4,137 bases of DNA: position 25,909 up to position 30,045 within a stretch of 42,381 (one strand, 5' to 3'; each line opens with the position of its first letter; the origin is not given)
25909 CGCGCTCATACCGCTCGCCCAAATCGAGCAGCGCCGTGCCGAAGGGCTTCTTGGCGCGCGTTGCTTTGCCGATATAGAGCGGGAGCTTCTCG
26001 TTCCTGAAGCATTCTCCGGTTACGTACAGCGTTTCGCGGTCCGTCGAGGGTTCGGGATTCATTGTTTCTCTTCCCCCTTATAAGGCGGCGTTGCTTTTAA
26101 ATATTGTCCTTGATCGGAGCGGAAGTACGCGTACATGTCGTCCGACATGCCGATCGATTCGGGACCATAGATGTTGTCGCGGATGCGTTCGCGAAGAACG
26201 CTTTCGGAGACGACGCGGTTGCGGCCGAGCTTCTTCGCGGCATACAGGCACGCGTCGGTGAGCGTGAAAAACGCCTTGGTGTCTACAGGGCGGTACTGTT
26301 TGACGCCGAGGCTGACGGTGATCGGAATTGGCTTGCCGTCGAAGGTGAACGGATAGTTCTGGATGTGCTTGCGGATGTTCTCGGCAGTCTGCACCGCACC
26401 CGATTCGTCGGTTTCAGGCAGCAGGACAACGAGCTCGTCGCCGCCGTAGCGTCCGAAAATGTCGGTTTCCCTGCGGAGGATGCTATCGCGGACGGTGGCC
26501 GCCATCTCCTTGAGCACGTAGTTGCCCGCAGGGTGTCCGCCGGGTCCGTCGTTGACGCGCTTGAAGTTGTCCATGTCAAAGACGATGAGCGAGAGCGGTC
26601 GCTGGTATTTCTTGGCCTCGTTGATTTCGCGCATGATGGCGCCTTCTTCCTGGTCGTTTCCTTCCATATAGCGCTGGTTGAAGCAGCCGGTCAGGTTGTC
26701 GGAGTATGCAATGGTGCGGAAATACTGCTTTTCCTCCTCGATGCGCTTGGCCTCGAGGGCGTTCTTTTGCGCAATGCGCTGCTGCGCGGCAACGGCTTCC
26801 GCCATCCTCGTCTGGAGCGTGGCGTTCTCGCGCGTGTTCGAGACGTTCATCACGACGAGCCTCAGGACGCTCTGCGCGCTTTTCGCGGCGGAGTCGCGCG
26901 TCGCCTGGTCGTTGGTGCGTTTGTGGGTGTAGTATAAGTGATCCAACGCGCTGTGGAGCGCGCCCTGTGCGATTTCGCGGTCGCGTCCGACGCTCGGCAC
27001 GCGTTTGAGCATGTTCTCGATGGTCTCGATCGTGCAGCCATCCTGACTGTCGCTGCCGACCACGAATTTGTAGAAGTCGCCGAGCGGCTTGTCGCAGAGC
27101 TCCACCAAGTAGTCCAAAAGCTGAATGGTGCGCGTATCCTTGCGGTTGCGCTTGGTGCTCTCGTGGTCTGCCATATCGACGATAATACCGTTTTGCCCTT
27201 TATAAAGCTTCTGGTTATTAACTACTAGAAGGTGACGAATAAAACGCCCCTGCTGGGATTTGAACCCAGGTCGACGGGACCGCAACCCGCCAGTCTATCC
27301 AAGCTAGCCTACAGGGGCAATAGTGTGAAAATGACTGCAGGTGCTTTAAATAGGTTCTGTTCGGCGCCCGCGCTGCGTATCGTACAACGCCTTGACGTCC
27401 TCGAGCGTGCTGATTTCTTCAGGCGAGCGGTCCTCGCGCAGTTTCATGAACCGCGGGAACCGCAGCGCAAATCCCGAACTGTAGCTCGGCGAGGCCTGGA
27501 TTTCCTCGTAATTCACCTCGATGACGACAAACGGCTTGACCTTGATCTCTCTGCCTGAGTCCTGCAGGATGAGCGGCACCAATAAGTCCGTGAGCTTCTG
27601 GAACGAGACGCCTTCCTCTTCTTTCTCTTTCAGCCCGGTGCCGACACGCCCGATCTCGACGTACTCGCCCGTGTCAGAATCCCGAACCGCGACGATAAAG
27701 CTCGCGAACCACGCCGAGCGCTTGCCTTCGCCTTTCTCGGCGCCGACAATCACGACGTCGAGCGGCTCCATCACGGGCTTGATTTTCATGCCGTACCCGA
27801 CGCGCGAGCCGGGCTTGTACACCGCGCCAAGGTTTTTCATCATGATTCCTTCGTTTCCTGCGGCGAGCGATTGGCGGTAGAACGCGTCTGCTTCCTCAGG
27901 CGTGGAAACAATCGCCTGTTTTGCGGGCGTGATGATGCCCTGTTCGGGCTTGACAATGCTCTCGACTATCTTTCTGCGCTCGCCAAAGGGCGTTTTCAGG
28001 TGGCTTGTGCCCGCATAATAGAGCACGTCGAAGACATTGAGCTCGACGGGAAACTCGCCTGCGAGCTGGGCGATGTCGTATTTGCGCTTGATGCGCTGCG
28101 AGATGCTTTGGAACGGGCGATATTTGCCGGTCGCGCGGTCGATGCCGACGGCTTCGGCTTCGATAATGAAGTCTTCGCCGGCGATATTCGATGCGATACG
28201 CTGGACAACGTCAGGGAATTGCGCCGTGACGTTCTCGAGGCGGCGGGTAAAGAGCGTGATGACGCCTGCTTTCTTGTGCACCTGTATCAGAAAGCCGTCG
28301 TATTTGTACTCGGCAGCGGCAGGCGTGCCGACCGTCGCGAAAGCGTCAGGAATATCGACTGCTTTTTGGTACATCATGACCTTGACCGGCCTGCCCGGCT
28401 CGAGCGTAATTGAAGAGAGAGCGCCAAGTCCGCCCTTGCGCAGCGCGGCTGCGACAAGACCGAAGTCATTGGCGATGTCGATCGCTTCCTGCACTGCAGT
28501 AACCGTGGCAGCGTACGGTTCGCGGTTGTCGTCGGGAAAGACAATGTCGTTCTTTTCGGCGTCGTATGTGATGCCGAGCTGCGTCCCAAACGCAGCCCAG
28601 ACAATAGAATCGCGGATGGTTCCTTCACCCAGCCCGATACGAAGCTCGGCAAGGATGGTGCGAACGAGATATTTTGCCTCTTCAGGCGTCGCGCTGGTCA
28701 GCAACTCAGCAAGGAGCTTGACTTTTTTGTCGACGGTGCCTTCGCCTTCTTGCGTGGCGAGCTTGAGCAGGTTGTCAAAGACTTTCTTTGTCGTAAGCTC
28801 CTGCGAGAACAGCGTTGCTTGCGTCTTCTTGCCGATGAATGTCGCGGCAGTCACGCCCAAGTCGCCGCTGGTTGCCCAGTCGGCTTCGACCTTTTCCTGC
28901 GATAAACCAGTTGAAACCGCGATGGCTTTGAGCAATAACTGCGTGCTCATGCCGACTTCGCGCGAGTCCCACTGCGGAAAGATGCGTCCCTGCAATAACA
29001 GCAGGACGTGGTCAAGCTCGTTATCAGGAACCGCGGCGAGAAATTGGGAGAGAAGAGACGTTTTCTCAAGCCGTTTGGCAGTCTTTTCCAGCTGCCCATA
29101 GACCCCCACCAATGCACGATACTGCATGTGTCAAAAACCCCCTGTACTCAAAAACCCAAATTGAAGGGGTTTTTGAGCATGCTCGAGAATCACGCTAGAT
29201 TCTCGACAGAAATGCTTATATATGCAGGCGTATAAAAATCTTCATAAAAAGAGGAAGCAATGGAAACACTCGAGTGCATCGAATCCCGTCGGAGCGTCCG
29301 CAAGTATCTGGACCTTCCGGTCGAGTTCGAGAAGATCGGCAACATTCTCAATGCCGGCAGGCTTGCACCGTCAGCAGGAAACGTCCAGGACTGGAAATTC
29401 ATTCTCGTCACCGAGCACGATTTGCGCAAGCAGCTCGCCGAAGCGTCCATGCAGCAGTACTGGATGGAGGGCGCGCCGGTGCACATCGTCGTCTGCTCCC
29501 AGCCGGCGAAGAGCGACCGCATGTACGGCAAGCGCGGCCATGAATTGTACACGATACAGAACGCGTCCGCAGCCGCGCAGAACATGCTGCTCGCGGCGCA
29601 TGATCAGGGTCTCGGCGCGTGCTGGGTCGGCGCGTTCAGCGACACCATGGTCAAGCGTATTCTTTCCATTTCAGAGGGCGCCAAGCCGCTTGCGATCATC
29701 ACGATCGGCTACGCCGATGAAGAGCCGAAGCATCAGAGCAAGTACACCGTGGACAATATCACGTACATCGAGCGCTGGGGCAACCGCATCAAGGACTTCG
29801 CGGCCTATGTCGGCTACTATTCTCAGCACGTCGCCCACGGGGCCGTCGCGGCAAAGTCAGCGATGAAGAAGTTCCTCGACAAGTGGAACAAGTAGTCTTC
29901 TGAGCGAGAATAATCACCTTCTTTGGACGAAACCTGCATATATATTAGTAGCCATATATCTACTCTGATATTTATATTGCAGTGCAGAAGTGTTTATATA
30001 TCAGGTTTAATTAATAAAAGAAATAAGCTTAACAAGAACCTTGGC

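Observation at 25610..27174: GGDEF-family cyclase with variant active site in an archaeon, coupled to an unknown 150-aa protein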

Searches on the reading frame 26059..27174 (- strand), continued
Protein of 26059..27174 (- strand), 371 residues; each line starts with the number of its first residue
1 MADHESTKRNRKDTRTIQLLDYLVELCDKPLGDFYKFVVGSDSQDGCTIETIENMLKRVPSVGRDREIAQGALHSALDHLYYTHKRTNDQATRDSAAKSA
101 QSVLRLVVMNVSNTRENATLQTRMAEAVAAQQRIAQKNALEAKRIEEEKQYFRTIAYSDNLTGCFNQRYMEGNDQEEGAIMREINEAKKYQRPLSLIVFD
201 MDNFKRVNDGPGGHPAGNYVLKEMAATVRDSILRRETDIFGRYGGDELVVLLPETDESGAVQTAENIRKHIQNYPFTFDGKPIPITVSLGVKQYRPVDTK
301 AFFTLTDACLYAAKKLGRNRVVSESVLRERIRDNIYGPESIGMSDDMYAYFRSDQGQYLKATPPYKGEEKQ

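Call 10: find_encoding_contigs(protein=P0003, flank=10000, max_places=3)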
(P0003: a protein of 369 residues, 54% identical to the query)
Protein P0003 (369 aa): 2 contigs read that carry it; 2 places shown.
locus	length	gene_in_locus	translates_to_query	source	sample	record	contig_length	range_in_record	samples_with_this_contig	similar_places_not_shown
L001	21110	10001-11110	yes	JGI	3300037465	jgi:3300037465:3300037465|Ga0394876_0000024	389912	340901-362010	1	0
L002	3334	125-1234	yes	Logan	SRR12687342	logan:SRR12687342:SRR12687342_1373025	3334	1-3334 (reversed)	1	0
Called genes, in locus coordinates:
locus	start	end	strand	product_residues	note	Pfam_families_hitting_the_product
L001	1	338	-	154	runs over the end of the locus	PF01569:PAP2, PF14378:PAP2_3 (weak)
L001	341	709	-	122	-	-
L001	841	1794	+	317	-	PF01073:3Beta_HSD, PF01370:Epimerase, PF02719:Polysacc_synt_2, PF04321:RmlD_sub_bind, PF13460:NAD_binding_10, PF16363:GDP_Man_Dehyd, PF07993:NAD_binding_4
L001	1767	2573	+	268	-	PF00483:NTP_transferase, PF12804:NTP_transf_3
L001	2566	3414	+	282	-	PF04321:RmlD_sub_bind, PF01370:Epimerase, PF16363:GDP_Man_Dehyd (weak)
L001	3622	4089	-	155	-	-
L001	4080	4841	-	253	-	PF00590:TP_methylase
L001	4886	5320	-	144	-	PF02308:MgtC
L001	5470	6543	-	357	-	PF00091:Tubulin, PF12327:FtsZ_C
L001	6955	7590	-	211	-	PF00881:Nitroreductase, PF14512:TM1586_NiRdase (faint), PF00881:Nitroreductase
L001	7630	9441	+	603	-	PF04675:DNA_ligase_A_N, PF01068:DNA_ligase_A_M, PF04679:DNA_ligase_A_C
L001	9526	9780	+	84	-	-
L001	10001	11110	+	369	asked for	PF00990:GGDEF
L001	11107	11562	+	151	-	-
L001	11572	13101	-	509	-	PF00271:Helicase_C, PF20470:HTH_61 (weak), PF21280:Helicase_dom4_arc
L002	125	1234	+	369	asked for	PF00990:GGDEF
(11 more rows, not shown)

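Call 11: find_encoding_contigs(protein=P0002, flank=10000, max_places=3)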
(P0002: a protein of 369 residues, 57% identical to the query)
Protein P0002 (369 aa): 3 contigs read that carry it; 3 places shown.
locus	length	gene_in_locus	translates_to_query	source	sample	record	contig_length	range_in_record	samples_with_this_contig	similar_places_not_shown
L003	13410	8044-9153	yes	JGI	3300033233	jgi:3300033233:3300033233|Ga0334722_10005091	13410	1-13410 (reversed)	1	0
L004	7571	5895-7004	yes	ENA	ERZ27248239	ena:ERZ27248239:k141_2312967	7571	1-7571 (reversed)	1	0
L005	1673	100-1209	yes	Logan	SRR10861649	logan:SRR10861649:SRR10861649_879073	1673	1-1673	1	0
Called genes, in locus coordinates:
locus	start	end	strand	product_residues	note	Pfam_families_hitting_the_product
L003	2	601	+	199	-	?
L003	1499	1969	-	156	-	-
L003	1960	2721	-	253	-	PF00590:TP_methylase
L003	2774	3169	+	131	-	PF00293:NUDIX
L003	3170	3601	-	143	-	PF02308:MgtC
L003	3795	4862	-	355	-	PF00091:Tubulin, PF12327:FtsZ_C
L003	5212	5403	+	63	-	-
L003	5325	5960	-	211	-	PF00881:Nitroreductase, PF14512:TM1586_NiRdase (weak)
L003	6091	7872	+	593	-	PF04675:DNA_ligase_A_N, PF01068:DNA_ligase_A_M, PF04679:DNA_ligase_A_C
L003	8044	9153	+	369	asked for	PF00990:GGDEF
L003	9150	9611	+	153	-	-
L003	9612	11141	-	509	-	PF00271:Helicase_C, PF20470:HTH_61 (weak), PF21280:Helicase_dom4_arc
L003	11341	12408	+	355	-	PF02504:FA_synthesis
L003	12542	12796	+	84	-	PF01866:Diphthamide_syn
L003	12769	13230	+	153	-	-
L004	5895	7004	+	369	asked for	PF00990:GGDEF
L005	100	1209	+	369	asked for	PF00990:GGDEF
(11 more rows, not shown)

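Call 12: find_encoding_contigs(protein=P0005, flank=10000, max_places=3)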
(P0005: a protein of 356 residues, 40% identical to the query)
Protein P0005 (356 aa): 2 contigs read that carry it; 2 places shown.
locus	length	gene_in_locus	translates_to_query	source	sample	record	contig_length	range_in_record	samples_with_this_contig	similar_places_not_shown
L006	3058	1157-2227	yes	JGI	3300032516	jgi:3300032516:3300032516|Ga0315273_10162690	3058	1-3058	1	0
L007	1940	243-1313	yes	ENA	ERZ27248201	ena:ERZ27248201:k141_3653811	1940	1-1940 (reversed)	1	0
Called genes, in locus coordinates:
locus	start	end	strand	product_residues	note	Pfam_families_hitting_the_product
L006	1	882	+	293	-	?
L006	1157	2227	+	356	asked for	PF00990:GGDEF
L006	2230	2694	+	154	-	-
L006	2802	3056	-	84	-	?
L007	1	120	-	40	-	?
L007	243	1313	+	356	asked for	PF00990:GGDEF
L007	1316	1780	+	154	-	-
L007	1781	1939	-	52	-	?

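Call 13: find_encoding_contigs(protein=P0004, flank=10000, max_places=3)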
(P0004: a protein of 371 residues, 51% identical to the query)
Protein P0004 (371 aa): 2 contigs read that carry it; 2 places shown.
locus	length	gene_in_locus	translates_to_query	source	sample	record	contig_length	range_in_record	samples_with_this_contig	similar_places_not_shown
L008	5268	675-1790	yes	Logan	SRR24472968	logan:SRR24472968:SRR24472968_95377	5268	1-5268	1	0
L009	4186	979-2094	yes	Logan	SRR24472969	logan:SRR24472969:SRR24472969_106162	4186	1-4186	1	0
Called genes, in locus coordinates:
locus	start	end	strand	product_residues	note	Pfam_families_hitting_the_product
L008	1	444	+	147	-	?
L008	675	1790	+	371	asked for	PF00990:GGDEF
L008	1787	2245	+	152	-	-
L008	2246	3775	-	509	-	PF00271:Helicase_C, PF20470:HTH_61 (weak), PF21280:Helicase_dom4_arc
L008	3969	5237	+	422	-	PF02504:FA_synthesis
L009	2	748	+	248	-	?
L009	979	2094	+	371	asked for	PF00990:GGDEF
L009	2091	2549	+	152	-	-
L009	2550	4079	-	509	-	PF00271:Helicase_C, PF20470:HTH_61 (weak), PF21280:Helicase_dom4_arc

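Call 25: find_related_loci(query=window:26059-27174:-, collection=genome_contigs, flank=6000)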
Query window:26059-27174:- (371 aa) in genome_contigs; peptide patterns used: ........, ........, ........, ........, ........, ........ (x = any residue, [..] = any of these).
46 stretches matched a pattern; 8 encode a relative of the query (tblastn E <= 1e-3); 8 distinct loci.
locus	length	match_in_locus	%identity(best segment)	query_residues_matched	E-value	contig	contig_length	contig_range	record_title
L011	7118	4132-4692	41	141-341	7e-34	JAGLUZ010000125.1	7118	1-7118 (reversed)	MAG: Deltaproteobacteria bacterium isolate RS_11_47 ZL20.bin.47.fa_125, whole genome shotgun sequence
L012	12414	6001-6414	42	182-324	5e-24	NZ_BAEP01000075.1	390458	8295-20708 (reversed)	Paraglaciecola mesophila KMM 241, whole genome shotgun sequence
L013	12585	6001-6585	33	126-323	2e-20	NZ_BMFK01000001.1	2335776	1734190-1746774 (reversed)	Priestia taiwanensis strain CGMCC 1.12698 sequence01, whole genome shotgun sequence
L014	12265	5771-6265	34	148-321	7e-20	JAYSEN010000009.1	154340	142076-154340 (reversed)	MAG: Undibacterium sp. isolate ZZ2_ZZA248_bin.51 NODE_113_length_154340_cov_16.269261, whole genome shotgun sequence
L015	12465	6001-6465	38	156-320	3e-22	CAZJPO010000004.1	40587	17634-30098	MAG TPA_asm: uncultured Thiosulfatimonas sp. isolate SRP345593_co1_124 genome assembly, contig: NODE_90_length_40587_cov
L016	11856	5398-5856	34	155-318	1e-9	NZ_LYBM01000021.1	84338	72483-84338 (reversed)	Veronia pacifica strain CAIM 1920 contig021, whole genome shotgun sequence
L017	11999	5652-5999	34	194-314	9e-8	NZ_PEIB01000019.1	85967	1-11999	Veronia nyctiphanis strain CAIM 600 CAIM600T_19, whole genome shotgun sequence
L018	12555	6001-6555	25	115-323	9e-5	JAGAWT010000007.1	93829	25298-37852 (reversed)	MAG: Oscillospiraceae bacterium isolate RGIG8844 Water_deer_Omasum-1__c36249, whole genome shotgun sequence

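Call 59: predict_structure(alignment_id=A2)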
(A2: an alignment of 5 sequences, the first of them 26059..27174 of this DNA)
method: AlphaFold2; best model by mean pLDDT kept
length: 371 residues; sequences in the alignment: 5
mean_pLDDT: 65.1   pTM: 0.49
mean pLDDT of the five models: 65.1, 64.6, 63.5, 61.6, 61.5
residues with pLDDT >= 90: 10; 70-90: 152; 50-70: 135; < 50: 74
segments of 3 or more residues with pLDDT < 50: 1-12, 43-45, 115-121, 123-125, 151-177, 356-371
pLDDT, mean of each block of 10 residues (from residue 1): 39 57 77 75 55 65 59 74 77 76 72 51 50 62 58 37 37 45 61 77 64 64 74 61 61 76 90 84 85 69 75 82 88 72 71 57 37 31
secondary structure, 60 per line:
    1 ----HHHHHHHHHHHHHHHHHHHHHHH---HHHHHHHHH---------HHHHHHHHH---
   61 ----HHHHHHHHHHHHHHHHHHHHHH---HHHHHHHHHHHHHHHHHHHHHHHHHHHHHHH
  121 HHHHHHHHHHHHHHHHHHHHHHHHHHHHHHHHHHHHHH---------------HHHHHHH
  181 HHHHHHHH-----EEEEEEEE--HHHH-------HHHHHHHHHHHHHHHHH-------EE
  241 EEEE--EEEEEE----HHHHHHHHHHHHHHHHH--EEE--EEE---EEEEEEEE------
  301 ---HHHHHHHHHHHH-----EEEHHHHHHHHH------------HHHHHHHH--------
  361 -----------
elements in order: H5-27 H31-39 H49-57 H65-86 H90-158 H174-188 E194-201 H204-207 H215-231 E239-244 E247-252 H257-273 E276-278 E281-283 E287-294 H304-315 E321-323 H324-332 H345-352

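Call 60: search_protein_families(library=padloc, proteins=[window:26059-27174:-], max_evalue=0.01)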
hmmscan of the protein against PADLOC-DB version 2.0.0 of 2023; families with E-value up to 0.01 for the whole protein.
window:26059-27174:- (371 aa): 0 families

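Call 61: search_protein_families(library=ncbifam, proteins=[window:26059-27174:-], max_evalue=0.001)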
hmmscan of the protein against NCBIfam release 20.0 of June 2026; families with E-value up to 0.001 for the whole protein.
window:26059-27174:- (371 aa): 20 families
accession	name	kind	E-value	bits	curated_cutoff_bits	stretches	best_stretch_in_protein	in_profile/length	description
NF007135.0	PRK09581.1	equivalog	2.5e-42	145.2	474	1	150-324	286-455/457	PleD family two-component system response regulator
TIGR00254.1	GGDEF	domain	1.6e-38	132.1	37.4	1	155-323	4-166/168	diguanylate cyclase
NF038266.1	diguan_SiaD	equivalog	1.2e-35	123.1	290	1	64-321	10-252/252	biofilm regulation diguanylate cyclase SiaD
NF007380.0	PRK09894.1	equivalog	1e-30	107.2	256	1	145-323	117-286/296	diguanylate cyclase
NF041606.1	dguan_cyc_DgcA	equivalog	7.5e-30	104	370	1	181-322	197-337/340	diguanylate cyclase DgcA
NF047654.1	DiguCycDgcRLepto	equivalog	3.6e-28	98.3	500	1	141-323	118-295/295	diguanylate cyclase DgcR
NF051473.1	DigCycDgcsShew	equivalog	4e-24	85.5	400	1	119-320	94-287/291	diguanylate cyclase DgcS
NF011955.1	PRK15426.1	equivalog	1.4e-23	82.9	408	1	183-324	419-561/564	cellulose biosynthesis regulator diguanylate cyclase DgcQ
NF007298.0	PRK09776.1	equivalog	6.2e-23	80.7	1135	1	149-322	674-843/1111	diguanylate cyclase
NF007423.1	PRK09966.1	equivalog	1.4e-22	80.2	325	1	143-314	226-390/390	diguanylate cyclase DgcN/YfiN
NF047872.1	GGDEF_GdpS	equivalog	1.3e-18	67.3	400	1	182-325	207-351/355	GGDEF domain-containing protein GdpS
NF007599.0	PRK10245.1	equivalog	1.9e-18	66.1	402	1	142-321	196-367/371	diguanylate cyclase AdrA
NF045675.1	PhdiestaseDibA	equivalog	7.5e-16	57.6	980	1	147-319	194-359/623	phosphodiesterase DibA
NF053781.1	cdiGMPphdstlr2612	equivalog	3.2e-15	54.9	1600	1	144-318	829-996/1268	Tlr1612 family c-di-GMP phosphodiesterase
NF040885.1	diguan_DgcJ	equivalog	5.1e-15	55.2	500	1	158-317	343-489/493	diguanylate cyclase DgcJ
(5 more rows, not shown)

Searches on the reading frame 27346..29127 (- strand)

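Call 5: search_protein_families(library=pfam, proteins=[window:27346-29127:-], max_evalue=0.01)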
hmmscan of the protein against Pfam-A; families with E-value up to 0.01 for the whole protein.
window:27346-29127:- (593 aa): 3 families
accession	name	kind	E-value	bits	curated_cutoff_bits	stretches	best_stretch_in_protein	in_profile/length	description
PF01068.26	DNA_ligase_A_M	-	3.4e-48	164.5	26.2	1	251-450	2-204/204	ATP dependent DNA ligase domain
PF04675.19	DNA_ligase_A_N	-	3.6e-44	151.4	24.6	1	3-175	2-173/174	DNA ligase N terminus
PF04679.21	DNA_ligase_A_C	-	1.4e-13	51.5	27.5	1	471-567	2-94/94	ATP dependent DNA ligase C terminal region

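Call 61: search_protein_families(library=ncbifam, proteins=[window:27346-29127:-], max_evalue=0.001)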
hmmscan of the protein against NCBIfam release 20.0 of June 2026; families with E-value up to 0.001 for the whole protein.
window:27346-29127:- (593 aa): 13 families
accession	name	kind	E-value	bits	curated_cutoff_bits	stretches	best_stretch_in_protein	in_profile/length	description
NF041331.1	LigA_Halo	equivalog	2e-129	432.7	830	1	1-582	1-551/552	ATP-dependent DNA ligase LigA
TIGR00574.1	dnl1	superfamily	7.6e-120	401.1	217.8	1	59-582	3-526/527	ATP-dependent DNA ligase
NF002868.0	PRK03180.1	equivalog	9e-90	301.8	641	2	208-583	144-507/509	ATP-dependent DNA ligase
NF006701.0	PRK09247.1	equivalog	8.7e-60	203.2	543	1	8-585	6-538/540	ATP-dependent DNA ligase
TIGR04120.1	DNA_lig_bact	equivalog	8.7e-53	180.1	400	1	9-581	6-525/526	cisplatin damage response ATP-dependent DNA ligase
TIGR02779.1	NHEJ_ligase_lig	equivalog_domain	5.7e-36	124.3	227.75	1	271-573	17-301/302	non-homologous end-joining DNA ligase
NF007210.0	PRK09632.1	equivalog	5.7e-36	124.1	989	1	271-573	497-778/781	ATP-dependent DNA ligase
TIGR02776.1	NHEJ_ligase_prk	equivalog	1.7e-30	106.4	373.2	1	272-578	9-298/587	DNA ligase D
NF006078.0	PRK08224.1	equivalog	1.9e-24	86.3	296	1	246-497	7-241/350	ATP-dependent DNA ligase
NF004628.0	PRK05972.1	subfamily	1.3e-21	76.4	895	1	271-577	262-550/870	ATP-dependent DNA ligase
NF005796.0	PRK07636.1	subfamily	7.6e-17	61.4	337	1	272-467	22-201/275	ATP-dependent DNA ligase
NF007211.0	PRK09633.1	equivalog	3.7e-16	58.6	774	1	266-573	14-308/610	DNA ligase D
NF006592.0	PRK09125.1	equivalog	1.7e-09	37.1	200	1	361-503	118-247/283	DNA ligase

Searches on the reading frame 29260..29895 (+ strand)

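Call 5: search_protein_families(library=pfam, proteins=[window:29260-29895:+], max_evalue=0.01)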
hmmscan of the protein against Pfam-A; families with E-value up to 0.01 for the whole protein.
window:29260-29895:+ (211 aa): 2 families
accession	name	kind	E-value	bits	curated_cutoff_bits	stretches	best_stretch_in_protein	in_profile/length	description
PF00881.29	Nitroreductase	-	9.6e-36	123.9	23.5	2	65-151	83-167/167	Nitroreductase family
PF14512.11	TM1586_NiRdase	-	6.8e-17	62.2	27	2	106-171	88-152/215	Putative TM nitroreductase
